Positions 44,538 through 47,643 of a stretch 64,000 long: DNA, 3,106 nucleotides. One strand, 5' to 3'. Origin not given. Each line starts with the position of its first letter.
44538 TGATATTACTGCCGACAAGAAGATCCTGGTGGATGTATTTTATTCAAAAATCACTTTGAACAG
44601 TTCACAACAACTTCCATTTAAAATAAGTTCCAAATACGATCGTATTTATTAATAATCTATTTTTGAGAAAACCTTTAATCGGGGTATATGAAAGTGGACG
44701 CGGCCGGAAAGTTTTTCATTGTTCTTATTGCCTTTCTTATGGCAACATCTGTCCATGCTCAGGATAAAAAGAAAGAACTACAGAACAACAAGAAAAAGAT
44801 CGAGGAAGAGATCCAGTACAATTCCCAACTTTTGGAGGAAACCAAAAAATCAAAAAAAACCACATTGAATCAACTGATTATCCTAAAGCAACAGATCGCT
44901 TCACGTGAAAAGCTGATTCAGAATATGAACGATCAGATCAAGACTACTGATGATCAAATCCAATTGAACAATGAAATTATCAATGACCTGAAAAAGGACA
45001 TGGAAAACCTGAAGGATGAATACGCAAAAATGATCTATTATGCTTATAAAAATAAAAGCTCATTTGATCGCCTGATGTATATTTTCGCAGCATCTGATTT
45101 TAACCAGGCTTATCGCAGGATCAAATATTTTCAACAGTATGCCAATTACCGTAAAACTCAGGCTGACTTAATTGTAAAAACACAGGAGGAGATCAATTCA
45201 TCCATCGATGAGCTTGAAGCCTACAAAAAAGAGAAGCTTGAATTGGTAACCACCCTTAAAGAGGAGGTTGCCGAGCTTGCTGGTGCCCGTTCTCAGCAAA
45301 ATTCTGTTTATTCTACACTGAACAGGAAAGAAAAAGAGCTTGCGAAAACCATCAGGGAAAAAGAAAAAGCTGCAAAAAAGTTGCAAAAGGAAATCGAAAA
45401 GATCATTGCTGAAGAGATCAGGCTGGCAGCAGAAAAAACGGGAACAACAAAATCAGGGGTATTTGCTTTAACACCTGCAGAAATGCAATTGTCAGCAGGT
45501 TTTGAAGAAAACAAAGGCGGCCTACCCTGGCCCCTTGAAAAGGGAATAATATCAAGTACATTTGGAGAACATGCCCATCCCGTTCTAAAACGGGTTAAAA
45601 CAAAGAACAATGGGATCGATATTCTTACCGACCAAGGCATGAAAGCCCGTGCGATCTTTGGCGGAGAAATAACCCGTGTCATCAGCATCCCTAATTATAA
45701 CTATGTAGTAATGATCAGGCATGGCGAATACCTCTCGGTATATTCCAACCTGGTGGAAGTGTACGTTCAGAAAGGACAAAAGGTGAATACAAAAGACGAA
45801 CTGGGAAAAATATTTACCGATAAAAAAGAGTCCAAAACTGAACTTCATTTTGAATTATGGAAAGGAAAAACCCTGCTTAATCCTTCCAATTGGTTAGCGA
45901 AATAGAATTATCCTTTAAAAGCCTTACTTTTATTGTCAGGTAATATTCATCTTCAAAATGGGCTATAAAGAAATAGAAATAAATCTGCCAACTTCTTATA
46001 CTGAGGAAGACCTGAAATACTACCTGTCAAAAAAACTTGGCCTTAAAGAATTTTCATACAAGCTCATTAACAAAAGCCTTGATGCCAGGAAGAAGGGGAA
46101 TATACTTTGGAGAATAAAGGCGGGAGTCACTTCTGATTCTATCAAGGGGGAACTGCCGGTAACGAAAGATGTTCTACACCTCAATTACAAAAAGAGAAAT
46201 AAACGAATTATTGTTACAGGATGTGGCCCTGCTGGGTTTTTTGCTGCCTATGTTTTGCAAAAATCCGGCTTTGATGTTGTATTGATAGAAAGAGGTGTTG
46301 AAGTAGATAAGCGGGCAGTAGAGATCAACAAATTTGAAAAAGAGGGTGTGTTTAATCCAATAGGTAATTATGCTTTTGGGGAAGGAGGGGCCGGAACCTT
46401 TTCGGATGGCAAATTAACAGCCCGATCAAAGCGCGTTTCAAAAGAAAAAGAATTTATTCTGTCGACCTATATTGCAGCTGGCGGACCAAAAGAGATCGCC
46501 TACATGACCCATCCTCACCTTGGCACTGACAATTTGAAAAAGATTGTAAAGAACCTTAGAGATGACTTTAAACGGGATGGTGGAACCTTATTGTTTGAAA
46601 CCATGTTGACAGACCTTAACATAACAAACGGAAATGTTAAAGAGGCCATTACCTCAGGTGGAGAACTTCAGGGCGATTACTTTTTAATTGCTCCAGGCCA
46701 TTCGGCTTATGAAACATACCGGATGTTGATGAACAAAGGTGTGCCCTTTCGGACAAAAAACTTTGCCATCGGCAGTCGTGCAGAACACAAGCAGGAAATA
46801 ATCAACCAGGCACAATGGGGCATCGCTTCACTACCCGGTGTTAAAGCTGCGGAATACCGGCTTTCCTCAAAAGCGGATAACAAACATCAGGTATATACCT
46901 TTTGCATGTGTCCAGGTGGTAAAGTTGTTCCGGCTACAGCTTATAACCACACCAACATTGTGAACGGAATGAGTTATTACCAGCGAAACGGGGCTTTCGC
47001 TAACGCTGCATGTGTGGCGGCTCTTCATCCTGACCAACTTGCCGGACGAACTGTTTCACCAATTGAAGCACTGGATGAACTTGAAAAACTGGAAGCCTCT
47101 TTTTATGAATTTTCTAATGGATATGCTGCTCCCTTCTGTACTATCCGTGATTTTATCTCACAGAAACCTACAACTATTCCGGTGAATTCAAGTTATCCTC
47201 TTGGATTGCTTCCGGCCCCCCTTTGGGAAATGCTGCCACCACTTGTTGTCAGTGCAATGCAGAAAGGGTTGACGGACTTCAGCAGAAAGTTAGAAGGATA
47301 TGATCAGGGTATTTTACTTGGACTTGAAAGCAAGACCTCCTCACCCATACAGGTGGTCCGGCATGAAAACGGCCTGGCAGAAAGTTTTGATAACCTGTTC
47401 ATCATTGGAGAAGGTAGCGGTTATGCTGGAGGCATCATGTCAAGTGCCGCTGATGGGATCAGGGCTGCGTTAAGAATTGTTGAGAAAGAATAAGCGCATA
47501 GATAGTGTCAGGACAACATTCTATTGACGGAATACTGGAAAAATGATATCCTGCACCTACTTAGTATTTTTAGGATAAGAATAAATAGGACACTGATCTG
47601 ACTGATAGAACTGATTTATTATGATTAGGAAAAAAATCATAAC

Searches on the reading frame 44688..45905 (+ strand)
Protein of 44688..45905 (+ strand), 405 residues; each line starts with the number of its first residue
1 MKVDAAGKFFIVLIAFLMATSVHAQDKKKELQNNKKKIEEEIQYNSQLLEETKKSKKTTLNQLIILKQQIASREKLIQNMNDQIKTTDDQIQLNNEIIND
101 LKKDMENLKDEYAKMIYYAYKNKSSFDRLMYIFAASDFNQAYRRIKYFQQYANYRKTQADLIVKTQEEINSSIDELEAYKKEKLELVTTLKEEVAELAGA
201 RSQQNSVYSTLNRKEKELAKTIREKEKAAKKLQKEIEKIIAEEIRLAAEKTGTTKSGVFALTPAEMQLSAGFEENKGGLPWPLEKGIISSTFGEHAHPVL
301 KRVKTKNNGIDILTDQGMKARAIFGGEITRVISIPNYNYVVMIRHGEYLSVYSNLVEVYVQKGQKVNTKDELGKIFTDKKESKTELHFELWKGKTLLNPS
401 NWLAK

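Call 10: search_protein_families(library=pfam, proteins=[window:44688-45905:+])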
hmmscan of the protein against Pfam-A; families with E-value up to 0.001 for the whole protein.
window:44688-45905:+ (405 aa): 1 family
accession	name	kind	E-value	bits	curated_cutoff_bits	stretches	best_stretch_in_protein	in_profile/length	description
PF01551.29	Peptidase_M23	-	9.6e-17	61.4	28.7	1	306-399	2-96/96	Peptidase family M23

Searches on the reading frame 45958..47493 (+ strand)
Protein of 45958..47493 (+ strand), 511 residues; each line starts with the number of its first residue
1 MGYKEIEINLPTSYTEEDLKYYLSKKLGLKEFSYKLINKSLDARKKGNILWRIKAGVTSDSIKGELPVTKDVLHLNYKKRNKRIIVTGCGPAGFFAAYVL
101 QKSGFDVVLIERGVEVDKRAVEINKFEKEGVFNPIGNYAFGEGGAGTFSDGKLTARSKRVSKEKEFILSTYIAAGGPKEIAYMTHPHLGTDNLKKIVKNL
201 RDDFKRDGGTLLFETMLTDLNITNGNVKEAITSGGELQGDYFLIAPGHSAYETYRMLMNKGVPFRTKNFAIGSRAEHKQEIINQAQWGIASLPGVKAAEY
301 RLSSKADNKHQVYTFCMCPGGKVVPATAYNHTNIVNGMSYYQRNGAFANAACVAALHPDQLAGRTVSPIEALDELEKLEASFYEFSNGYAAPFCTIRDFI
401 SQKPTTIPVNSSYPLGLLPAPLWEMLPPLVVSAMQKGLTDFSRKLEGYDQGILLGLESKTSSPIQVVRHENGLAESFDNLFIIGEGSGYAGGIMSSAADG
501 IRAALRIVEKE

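Call 12: search_protein_families(library=pfam, proteins=[window:45958-47493:+])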
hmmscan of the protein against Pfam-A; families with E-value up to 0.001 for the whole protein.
window:45958-47493:+ (511 aa): 4 families
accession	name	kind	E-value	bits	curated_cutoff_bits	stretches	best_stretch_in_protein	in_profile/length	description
PF21688.3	FAD-depend_C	-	1.5e-51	175.9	27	1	268-460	1-197/197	FAD-dependent protein, C-terminal domain-like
PF01266.30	DAO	-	2.2e-07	31.1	27.9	0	83-113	1-31/353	FAD dependent oxidoreductase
PF03486.20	HI0933_like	-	3.8e-06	27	50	1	83-118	2-37/244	HI0933-like protein Rossmann domain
PF07992.20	Pyr_redox_2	-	0.00014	21.9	26.1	0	83-249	2-110/291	Pyridine nucleotide-disulphide oxidoreductase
